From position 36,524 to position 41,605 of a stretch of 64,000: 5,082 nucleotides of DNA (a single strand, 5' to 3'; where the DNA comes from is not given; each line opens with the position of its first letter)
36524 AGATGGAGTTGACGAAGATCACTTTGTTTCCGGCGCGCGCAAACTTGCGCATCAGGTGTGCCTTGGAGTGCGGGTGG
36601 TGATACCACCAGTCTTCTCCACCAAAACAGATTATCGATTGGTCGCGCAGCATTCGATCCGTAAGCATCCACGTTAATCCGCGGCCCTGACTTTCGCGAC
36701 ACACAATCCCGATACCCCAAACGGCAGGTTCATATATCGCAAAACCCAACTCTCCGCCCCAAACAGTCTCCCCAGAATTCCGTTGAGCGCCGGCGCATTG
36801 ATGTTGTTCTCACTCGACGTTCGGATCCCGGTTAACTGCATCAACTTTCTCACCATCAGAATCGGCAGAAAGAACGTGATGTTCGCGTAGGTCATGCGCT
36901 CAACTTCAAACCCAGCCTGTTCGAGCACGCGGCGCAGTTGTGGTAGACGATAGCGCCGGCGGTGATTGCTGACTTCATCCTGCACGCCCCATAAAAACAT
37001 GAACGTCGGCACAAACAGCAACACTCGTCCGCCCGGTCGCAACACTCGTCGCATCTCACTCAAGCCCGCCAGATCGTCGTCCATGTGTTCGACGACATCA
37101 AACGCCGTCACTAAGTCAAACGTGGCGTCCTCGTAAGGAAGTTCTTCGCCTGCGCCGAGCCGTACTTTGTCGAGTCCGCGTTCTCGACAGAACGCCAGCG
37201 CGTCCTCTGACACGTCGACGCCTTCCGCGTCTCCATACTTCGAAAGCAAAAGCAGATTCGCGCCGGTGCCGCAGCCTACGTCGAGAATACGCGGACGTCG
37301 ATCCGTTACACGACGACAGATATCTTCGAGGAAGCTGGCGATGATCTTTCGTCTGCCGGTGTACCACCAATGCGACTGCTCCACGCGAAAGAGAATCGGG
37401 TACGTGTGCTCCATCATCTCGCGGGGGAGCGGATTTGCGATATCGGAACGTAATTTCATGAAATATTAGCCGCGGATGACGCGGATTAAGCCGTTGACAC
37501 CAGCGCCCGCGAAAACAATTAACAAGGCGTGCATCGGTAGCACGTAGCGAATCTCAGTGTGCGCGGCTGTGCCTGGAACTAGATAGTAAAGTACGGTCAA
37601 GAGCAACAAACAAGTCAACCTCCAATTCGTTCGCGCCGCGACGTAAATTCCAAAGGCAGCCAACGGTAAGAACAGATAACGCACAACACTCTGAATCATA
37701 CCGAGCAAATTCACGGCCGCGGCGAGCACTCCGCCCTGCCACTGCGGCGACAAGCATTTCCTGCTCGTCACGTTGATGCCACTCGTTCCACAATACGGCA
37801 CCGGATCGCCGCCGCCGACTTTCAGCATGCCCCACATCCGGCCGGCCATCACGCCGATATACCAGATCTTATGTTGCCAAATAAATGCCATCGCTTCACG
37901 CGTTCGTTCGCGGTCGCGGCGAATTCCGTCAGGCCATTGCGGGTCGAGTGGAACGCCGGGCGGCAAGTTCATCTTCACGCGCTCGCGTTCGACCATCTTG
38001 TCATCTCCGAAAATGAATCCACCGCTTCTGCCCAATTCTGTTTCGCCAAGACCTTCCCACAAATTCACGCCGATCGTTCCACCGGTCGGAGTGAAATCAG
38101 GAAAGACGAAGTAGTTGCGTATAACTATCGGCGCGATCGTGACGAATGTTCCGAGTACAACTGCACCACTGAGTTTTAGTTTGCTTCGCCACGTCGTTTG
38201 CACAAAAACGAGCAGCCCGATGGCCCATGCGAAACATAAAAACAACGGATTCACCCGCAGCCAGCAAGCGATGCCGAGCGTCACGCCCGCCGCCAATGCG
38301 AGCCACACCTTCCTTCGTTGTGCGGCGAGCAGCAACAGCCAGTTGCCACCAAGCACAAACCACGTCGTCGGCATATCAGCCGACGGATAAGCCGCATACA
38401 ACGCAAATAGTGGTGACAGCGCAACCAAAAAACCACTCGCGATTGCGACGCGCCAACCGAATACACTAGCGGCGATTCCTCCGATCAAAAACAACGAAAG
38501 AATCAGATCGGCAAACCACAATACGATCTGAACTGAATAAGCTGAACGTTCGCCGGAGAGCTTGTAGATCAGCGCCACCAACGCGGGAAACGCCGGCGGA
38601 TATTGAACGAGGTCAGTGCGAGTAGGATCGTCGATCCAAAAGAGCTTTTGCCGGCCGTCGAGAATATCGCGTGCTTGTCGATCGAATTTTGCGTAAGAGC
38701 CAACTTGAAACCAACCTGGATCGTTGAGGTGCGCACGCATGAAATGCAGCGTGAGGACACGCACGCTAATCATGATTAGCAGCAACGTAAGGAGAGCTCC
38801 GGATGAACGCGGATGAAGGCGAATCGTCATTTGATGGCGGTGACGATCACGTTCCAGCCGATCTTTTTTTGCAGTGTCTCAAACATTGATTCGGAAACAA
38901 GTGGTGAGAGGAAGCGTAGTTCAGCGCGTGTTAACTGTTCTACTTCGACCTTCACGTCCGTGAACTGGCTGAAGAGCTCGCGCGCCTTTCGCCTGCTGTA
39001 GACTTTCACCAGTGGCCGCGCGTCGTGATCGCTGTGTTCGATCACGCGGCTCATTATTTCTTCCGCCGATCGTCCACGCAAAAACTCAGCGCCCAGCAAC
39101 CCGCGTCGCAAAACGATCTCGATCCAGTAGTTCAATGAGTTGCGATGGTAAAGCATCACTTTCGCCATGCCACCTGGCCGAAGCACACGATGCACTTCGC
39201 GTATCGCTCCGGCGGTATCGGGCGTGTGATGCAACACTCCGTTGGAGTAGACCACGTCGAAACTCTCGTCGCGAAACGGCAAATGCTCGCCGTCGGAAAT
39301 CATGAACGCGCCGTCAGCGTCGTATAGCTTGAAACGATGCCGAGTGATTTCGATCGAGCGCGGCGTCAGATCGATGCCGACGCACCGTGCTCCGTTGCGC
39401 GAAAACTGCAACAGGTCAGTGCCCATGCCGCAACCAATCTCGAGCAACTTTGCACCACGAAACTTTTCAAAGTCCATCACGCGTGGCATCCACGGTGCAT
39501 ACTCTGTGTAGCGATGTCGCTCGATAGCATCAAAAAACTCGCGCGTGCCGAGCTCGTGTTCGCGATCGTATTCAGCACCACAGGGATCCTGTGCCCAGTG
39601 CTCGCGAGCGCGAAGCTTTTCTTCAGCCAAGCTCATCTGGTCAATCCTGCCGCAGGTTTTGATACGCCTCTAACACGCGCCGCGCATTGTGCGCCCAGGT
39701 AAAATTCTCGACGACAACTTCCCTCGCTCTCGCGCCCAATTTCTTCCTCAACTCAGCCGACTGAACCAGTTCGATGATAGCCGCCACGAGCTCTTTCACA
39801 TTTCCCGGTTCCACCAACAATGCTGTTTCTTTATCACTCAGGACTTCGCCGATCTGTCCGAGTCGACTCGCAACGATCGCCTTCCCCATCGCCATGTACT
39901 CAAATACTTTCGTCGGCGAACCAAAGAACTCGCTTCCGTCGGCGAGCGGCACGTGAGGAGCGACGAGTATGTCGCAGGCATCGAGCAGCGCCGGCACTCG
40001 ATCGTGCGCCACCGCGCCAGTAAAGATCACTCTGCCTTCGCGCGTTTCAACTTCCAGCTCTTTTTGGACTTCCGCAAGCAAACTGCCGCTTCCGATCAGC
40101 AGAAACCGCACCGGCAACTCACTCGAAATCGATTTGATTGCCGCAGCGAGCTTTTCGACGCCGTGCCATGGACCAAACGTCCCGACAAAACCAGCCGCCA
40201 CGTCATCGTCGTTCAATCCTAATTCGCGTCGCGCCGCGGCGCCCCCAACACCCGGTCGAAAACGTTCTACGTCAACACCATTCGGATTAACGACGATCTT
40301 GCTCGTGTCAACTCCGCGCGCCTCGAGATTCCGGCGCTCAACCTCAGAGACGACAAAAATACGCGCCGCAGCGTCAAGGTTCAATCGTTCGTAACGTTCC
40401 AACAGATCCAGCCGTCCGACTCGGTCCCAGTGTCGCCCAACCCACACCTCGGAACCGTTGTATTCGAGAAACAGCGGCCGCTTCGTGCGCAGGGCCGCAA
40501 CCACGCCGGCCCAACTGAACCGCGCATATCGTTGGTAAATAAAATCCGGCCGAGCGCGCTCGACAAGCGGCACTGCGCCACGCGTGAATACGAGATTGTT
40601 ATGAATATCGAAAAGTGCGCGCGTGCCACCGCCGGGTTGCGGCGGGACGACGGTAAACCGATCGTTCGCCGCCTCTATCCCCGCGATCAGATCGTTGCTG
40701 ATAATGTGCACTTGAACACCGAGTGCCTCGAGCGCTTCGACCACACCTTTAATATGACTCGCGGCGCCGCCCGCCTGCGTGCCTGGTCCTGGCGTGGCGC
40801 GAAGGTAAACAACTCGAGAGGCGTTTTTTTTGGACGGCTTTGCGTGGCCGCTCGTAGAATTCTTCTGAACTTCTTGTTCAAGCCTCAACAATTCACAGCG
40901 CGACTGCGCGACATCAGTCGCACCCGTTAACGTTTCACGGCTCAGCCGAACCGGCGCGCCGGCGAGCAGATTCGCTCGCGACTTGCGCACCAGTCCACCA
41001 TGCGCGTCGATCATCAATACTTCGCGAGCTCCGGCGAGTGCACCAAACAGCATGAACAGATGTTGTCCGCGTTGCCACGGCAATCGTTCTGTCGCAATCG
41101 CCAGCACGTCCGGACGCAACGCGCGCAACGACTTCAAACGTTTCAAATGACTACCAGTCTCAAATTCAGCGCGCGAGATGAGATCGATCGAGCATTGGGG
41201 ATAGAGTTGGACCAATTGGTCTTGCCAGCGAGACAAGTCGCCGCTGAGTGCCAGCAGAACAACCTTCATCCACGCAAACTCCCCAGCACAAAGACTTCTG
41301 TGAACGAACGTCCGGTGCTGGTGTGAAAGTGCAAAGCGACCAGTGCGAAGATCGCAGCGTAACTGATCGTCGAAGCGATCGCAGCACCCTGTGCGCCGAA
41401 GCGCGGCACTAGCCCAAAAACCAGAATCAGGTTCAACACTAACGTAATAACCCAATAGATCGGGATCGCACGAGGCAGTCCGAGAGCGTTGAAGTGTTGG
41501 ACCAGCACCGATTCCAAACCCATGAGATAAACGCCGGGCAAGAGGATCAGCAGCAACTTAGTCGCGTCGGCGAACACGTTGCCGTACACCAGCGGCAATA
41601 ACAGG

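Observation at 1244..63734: About 36 copies of four short repeat families sit at nearly every non-divergent gene junction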

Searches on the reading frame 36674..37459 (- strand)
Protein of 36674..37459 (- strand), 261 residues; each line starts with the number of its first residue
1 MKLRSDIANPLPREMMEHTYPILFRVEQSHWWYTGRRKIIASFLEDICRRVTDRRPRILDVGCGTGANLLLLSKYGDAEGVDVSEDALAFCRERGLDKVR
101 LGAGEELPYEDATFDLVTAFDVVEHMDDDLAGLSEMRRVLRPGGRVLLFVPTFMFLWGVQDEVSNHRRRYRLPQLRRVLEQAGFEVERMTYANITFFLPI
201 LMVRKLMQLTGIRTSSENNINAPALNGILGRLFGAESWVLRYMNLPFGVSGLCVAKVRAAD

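Call 60: search_protein_families(library=pfam, proteins=[window:36674-37459:-], max_evalue=0.001)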
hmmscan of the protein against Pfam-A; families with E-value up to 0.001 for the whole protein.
window:36674-37459:- (261 aa): 9 families
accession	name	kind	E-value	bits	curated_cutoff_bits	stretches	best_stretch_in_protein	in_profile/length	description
PF08241.18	Methyltransf_11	-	3e-22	79.5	21.2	1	59-147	1-94/95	Methyltransferase domain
PF13649.12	Methyltransf_25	-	5e-19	69.2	27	1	58-144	1-97/97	Methyltransferase domain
PF13489.12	Methyltransf_23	-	4.4e-18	66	27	1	43-187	12-162/164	Methyltransferase domain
PF13847.12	Methyltransf_31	-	3.3e-15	56.5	27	1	57-147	6-108/145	Methyltransferase domain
PF08242.18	Methyltransf_12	-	1.8e-14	54.7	30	1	59-146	1-98/98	Methyltransferase domain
PF01209.24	Ubie_methyltran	-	2.8e-11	43.7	20.1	1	49-148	41-151/233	ubiE/COQ5 methyltransferase family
PF07021.18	MetW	-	7.3e-09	36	21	1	55-160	14-118/193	Methionine biosynthesis protein MetW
PF03141.22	Methyltransf_29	-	6.4e-05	22.1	23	1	53-148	116-217/506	Putative S-adenosyl-L-methionine-dependent methyltransferase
PF05219.18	DREV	-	0.00044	19.9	26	0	57-190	97-239/265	DREV methyltransferase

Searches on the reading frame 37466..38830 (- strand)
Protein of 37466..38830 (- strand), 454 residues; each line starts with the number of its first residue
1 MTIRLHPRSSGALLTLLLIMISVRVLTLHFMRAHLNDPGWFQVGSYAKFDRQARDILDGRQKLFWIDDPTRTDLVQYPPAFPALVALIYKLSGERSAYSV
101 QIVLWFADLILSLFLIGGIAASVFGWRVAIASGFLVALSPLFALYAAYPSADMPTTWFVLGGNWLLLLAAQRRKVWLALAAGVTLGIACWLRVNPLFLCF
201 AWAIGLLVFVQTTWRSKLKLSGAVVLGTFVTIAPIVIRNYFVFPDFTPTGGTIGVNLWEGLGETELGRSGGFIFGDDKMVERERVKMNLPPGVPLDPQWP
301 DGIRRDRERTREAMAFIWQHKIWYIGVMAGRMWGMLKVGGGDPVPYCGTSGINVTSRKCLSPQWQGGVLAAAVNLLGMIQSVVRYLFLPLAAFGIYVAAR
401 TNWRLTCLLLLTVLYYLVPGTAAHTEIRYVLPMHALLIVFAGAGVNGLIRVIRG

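Call 61: search_protein_families(library=pfam, proteins=[window:37466-38830:-], max_evalue=0.001)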
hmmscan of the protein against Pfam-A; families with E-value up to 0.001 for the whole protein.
window:37466-38830:- (454 aa): 1 family
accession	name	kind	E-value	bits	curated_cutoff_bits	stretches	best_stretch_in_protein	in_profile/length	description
PF13231.12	PMT_2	-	1.7e-08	35.3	26.1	1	78-233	3-155/160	Dolichyl-phosphate-mannose-protein mannosyltransferase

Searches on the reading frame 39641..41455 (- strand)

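Call 61: search_protein_families(library=pfam, proteins=[window:39641-41455:-], max_evalue=0.001)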
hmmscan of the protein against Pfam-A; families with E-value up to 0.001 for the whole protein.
window:39641-41455:- (604 aa): 5 families
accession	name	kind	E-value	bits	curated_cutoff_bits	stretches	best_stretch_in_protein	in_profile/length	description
PF13692.12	Glyco_trans_1_4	-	1.1e-26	94.3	27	1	422-565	5-141/142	Glycosyl transferases group 1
PF00534.26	Glycos_transf_1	-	1.7e-25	90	26.4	1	408-579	5-171/172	Glycosyl transferases group 1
PF13439.12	Glyco_transf_4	-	8.1e-19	68.7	28.5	1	229-398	2-170/170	Glycosyltransferase Family 4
PF13579.12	Glyco_trans_4_4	-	5.9e-18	66.1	29.7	1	229-393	1-158/158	Glycosyl transferase 4-like domain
PF13524.12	Glyco_trans_1_2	-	5.5e-14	52.8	25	1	441-595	7-143/144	Glycosyl transferase-like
